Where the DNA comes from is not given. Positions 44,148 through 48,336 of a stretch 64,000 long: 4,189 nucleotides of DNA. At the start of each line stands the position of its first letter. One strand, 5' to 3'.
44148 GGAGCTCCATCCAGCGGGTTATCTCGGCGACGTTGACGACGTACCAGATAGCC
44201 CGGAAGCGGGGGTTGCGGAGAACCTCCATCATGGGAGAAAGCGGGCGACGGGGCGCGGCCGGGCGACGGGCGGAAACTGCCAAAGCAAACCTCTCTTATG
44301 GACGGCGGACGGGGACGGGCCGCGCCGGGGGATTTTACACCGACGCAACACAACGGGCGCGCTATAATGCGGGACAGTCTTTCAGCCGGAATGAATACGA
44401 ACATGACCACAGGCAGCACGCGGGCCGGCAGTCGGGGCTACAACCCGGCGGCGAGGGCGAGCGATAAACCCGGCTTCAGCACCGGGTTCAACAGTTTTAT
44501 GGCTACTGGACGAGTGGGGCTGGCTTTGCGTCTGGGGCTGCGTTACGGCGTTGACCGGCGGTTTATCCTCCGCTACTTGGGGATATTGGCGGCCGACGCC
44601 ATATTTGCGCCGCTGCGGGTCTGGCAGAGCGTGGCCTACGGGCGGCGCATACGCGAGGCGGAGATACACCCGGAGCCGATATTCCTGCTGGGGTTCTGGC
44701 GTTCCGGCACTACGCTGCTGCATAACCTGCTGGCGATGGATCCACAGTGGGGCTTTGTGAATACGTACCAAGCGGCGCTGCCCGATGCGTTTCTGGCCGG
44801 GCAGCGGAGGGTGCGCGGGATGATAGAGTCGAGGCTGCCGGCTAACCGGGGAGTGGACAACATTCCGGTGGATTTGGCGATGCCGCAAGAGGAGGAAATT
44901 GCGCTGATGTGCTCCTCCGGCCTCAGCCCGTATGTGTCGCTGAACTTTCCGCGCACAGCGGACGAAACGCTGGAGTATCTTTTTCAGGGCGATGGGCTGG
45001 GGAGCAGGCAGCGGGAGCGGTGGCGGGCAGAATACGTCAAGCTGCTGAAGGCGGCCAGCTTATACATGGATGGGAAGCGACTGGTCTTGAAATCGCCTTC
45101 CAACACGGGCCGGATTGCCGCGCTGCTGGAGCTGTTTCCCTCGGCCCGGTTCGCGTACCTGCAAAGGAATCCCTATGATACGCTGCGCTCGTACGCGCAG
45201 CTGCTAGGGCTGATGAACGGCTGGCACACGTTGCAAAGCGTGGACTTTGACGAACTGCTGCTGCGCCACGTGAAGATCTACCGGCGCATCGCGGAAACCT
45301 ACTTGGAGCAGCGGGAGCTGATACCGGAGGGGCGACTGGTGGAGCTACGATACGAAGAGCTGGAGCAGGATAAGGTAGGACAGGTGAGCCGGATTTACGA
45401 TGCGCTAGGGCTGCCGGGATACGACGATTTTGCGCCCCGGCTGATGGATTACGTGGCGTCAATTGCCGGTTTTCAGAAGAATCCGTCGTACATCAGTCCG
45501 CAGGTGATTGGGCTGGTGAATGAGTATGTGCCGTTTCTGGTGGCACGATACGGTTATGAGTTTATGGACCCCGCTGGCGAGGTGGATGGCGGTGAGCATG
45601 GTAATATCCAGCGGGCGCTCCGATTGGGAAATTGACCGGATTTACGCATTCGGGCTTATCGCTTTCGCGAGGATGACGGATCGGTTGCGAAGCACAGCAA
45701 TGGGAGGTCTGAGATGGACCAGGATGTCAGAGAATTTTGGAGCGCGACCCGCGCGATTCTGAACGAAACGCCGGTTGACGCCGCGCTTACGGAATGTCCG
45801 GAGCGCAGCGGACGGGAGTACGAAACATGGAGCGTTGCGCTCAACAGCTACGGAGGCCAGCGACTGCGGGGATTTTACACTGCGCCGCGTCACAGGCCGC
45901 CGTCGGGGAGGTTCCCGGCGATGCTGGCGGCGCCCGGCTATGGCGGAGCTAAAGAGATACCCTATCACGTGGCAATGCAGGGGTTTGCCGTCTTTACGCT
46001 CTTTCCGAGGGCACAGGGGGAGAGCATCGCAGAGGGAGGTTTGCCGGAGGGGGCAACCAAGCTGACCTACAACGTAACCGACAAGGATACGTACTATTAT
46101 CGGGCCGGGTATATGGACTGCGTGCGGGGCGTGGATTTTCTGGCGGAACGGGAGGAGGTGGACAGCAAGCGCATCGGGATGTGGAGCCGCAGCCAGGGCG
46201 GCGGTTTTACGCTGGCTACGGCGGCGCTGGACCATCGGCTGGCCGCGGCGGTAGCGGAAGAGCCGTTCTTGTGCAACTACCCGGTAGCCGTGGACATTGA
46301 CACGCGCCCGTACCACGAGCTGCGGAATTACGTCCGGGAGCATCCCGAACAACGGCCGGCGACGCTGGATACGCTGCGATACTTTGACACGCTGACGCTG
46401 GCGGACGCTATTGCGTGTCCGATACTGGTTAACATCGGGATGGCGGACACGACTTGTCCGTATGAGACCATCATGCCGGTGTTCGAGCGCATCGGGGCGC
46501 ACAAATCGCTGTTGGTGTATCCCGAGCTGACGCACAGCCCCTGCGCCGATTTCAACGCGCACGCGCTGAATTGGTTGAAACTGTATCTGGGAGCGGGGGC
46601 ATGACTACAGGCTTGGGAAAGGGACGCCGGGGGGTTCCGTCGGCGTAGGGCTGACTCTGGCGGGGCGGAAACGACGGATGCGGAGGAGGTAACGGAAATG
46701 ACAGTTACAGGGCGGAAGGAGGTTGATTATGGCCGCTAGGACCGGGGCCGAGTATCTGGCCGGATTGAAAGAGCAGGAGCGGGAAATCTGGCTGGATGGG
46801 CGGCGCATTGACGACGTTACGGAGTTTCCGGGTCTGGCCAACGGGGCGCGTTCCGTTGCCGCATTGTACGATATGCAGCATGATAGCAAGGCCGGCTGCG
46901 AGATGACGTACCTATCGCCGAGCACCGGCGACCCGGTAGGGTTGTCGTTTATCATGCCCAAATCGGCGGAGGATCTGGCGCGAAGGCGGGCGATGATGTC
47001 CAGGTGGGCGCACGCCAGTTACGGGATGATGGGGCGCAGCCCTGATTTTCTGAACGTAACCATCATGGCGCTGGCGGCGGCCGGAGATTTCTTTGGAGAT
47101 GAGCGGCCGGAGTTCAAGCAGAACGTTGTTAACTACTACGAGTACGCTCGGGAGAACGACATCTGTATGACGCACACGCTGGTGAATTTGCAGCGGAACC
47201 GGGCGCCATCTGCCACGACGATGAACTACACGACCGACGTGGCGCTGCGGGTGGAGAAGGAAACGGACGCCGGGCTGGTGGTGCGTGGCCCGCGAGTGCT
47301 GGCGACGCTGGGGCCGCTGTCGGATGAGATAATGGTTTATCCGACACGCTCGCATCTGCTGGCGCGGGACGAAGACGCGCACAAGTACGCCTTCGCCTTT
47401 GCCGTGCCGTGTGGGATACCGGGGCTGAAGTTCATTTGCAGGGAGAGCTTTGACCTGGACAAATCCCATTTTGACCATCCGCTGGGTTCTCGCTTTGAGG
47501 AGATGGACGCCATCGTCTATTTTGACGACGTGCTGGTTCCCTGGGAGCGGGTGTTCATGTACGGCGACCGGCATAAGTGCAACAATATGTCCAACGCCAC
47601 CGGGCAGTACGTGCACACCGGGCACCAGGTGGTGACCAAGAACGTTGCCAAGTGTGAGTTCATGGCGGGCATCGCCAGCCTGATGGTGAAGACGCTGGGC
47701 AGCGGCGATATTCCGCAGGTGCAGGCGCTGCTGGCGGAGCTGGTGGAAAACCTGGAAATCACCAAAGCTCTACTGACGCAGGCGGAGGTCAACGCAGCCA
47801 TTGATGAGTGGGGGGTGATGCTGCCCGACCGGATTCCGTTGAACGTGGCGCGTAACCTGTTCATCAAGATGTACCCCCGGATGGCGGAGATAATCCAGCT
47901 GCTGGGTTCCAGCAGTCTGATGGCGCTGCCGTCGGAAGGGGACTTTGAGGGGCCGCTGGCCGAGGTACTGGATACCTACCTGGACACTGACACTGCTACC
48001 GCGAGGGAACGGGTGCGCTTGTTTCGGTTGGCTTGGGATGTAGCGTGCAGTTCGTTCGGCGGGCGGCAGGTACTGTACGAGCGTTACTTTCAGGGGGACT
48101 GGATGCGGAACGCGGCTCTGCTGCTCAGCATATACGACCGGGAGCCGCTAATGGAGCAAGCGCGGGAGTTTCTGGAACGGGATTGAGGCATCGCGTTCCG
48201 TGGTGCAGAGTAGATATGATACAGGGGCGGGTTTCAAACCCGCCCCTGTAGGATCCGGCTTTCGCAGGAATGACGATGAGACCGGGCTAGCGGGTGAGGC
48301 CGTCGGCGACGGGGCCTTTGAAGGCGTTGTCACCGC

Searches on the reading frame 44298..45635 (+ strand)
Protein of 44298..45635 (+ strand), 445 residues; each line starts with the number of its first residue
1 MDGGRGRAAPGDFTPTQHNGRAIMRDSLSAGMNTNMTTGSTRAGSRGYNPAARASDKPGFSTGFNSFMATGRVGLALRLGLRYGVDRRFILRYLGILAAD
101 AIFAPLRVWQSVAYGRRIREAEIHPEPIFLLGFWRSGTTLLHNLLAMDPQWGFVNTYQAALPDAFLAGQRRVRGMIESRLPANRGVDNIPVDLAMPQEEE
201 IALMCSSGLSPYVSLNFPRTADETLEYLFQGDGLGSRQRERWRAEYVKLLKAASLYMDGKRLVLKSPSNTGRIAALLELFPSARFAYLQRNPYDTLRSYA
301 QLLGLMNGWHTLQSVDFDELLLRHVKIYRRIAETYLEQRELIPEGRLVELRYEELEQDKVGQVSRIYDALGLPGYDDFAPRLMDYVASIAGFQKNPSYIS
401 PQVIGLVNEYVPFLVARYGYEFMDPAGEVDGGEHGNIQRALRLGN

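Call 40: search_protein_families(library=pfam, proteins=[window:44298-45635:+])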
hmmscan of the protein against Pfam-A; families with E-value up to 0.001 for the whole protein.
window:44298-45635:+ (445 aa): 2 families
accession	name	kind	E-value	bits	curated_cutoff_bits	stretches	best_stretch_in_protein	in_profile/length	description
PF13469.12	Sulfotransfer_3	-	3.5e-34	119.4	27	1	127-377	1-216/216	Sulfotransferase family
PF00685.33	Sulfotransfer_1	-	2.2e-09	37.5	22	1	126-373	2-182/255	Sulfotransferase domain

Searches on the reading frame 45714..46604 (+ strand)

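Call 40: search_protein_families(library=pfam, proteins=[window:45714-46604:+])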
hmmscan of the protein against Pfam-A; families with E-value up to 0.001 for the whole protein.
window:45714-46604:+ (296 aa): 4 families
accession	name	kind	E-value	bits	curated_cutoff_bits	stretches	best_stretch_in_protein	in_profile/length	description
PF05448.18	AXE1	-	3.3e-49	167.8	21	1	2-289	21-319/321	Acetyl xylan esterase (AXE1)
PF00326.27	Peptidase_S9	-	4.7e-11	43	22.6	1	132-274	44-187/213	Prolyl oligopeptidase family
PF12146.15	Hydrolase_4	-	6.9e-05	22.7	27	1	227-276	184-234/239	Serine aminopeptidase, S33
PF01738.24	DLH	-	0.00021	21.4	21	0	135-275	80-187/217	Dienelactone hydrolase family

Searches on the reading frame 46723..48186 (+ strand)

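Call 40: search_protein_families(library=pfam, proteins=[window:46723-48186:+])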
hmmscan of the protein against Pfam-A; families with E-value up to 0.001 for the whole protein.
window:46723-48186:+ (487 aa): 2 families
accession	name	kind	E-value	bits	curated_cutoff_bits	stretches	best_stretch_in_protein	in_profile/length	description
PF11794.13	HpaB_N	-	7.7e-93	311.4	35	1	7-279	1-270/270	4-hydroxyphenylacetate 3-hydroxylase N terminal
PF03241.18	HpaB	-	5e-61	205.8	25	1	286-484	1-201/202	4-hydroxyphenylacetate 3-hydroxylase C terminal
